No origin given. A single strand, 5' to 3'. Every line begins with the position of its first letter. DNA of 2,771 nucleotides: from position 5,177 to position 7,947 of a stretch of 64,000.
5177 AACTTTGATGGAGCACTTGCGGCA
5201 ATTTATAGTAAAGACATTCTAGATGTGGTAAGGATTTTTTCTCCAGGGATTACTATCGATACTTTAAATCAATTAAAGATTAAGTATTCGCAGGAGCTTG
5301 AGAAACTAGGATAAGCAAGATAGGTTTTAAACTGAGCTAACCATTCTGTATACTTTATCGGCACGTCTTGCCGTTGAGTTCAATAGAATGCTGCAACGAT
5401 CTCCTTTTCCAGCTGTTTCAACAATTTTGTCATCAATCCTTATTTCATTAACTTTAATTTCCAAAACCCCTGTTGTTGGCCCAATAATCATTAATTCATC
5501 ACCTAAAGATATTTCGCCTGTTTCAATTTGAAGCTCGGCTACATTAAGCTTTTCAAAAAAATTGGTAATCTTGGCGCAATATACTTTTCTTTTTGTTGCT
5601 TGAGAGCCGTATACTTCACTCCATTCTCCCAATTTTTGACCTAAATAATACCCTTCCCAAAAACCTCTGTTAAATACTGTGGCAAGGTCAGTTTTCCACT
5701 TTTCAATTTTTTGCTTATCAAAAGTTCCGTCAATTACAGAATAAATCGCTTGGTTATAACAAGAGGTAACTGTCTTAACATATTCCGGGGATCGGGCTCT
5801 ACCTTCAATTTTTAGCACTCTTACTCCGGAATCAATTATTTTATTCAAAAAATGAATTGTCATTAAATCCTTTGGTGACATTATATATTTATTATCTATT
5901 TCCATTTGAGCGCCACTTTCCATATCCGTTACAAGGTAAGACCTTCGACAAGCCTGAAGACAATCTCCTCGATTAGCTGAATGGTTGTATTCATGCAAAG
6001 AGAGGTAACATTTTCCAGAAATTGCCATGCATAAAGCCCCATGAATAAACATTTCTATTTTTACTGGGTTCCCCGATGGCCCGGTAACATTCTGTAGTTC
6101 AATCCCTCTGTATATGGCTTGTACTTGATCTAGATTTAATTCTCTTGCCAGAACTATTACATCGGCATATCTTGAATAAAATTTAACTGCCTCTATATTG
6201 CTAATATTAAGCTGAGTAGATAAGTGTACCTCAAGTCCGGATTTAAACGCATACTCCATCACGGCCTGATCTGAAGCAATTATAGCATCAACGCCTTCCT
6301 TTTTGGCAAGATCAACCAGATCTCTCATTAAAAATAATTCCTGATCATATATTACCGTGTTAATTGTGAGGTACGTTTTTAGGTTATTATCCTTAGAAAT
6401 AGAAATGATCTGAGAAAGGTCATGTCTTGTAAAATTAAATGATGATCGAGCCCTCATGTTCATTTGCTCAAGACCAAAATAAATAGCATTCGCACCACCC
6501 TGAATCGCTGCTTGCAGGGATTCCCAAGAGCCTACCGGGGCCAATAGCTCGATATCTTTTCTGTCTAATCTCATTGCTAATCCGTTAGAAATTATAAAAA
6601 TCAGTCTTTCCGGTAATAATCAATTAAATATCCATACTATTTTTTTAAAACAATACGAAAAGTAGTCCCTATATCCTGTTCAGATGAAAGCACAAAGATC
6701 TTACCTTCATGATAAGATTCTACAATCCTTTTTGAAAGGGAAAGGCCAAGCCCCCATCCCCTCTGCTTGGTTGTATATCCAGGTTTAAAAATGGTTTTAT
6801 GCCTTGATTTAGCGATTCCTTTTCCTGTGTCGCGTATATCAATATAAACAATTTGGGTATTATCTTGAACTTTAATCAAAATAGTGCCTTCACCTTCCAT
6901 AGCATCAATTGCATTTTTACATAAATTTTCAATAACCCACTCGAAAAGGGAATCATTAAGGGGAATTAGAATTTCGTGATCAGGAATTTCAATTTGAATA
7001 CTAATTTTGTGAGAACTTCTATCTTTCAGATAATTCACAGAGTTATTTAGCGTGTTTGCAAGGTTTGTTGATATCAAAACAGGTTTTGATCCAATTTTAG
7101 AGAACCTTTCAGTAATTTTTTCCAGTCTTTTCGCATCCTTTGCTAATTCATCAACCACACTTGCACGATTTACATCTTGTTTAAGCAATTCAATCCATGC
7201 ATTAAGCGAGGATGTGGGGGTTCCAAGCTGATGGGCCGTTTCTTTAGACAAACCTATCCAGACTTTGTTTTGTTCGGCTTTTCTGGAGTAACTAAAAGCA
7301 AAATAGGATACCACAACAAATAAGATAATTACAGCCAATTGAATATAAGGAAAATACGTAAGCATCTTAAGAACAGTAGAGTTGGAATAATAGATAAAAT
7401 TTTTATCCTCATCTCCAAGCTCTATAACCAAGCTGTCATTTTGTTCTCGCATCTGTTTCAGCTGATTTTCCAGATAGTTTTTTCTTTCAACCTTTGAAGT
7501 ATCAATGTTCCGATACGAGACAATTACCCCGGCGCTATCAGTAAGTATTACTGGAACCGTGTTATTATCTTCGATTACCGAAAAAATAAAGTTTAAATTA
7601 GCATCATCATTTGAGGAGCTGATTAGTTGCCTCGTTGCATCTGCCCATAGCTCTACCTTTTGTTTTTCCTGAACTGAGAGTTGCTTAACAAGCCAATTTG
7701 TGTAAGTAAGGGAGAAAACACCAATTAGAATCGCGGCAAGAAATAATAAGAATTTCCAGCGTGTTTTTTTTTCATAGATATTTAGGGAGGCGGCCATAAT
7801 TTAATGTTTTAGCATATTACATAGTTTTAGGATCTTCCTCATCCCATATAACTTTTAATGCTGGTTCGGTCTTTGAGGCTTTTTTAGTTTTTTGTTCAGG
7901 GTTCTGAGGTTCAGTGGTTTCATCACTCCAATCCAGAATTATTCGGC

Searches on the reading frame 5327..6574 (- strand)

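Call 9: search_protein_families(library=ncbifam, max_evalue=1e-8, proteins=[window:5327-6574:-])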
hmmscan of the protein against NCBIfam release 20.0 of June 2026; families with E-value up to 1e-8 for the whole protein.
window:5327-6574:- (415 aa): 4 families
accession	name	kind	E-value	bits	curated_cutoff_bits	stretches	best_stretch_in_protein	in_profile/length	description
NF011996.0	PRK15452.1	equivalog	6.1e-56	190.1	534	2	7-221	4-210/449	prephenate-dependent tRNA uridine(34) hydroxylase TrhP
NF047963.1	quinone_UbiU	equivalog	2.1e-48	165.2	440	2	8-213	1-201/331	ubiquinone anaerobic biosynthesis protein UbiU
NF047965.1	quinone_UbiV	equivalog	1.3e-10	41.3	275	1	75-308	72-287/292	ubiquinone anaerobic biosynthesis protein UbiV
NF011991.0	PRK15447.1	equivalog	4.9e-09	36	283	1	74-282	72-269/302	U32 family peptidase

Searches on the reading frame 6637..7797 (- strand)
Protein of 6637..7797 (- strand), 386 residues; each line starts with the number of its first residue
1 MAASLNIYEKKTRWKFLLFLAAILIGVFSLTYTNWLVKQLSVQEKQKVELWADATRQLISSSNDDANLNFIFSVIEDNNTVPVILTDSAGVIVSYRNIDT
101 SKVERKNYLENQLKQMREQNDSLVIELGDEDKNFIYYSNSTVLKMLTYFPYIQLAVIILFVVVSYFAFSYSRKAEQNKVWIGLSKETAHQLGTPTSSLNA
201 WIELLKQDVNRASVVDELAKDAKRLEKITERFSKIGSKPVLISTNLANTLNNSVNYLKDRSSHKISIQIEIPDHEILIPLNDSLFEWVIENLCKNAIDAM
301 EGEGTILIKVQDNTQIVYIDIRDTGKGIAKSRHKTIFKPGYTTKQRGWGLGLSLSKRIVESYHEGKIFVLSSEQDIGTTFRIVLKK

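Call 9: search_protein_families(library=ncbifam, max_evalue=1e-8, proteins=[window:6637-7797:-])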
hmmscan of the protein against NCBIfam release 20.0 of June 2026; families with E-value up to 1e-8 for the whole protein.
window:6637-7797:- (386 aa): 55 families (the best 25 are shown)
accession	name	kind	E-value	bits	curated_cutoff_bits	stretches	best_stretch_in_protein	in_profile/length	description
NF008468.0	PRK11360.1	equivalog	2.5e-33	115.3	646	1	187-385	403-607/616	two-component system sensor histidine kinase AtoS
NF007688.0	PRK10364.1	equivalog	9.9e-27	93.8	479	1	180-384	239-449/460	two-component system sensor histidine kinase ZraS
NF053867.1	SprKinKinDBac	equivalog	2.4e-22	79.1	775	1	141-384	240-495/500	sporulation kinase KinD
NF046044.1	PnpS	equivalog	2.4e-21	76.2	400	1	188-384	178-389/390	two-component system histidine kinase PnpS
TIGR02916.1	PEP_his_kin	equivalog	3.5e-21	75.4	300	1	215-384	514-678/679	XrtA/PEP-CTERM system histidine kinase PrsK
NF033092.0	HK_WalK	equivalog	8e-19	67.6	725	1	111-384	313-592/594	cell wall metabolism sensor histidine kinase WalK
NF006800.0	PRK09303.1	equivalog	1.2e-18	67.2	342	1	198-382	189-373/383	histidine kinase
NF038348.1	T2SS_HK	subfamily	1.6e-18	66.5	450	1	212-384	398-571/574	histidine kinase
NF010411.0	PRK13837.1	equivalog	1.2e-17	63.3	647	1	211-384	485-673/828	two-component system VirA-like sensor kinase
TIGR02966.1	phoR_proteo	equivalog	1.4e-17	63.8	334.2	1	188-383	122-332/333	phosphate regulon sensor histidine kinase PhoR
NF047874.1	MASE3_PAS_HK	subfamily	2.5e-17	62.9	560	1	262-385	497-624/655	MASE3 domain-containing sensor histidine kinase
NF008312.0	PRK11100.1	equivalog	1e-16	60.8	356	1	187-383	263-471/477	two-component system sensor histidine kinase CreC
NF047497.1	HK_LIC_12097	equivalog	1.3e-16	60.3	500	1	196-384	185-364/367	LIC_12097 family sensor histidine kinase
NF041735.1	hist_kin_RppB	equivalog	1.9e-16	59.9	400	1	185-384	221-437/438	two-component system sensor histidine kinase RppB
NF008298.1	PRK11086.1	subfamily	2.3e-16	59.3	520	1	288-383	427-522/529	DcuS/MalK family sensor histidine kinase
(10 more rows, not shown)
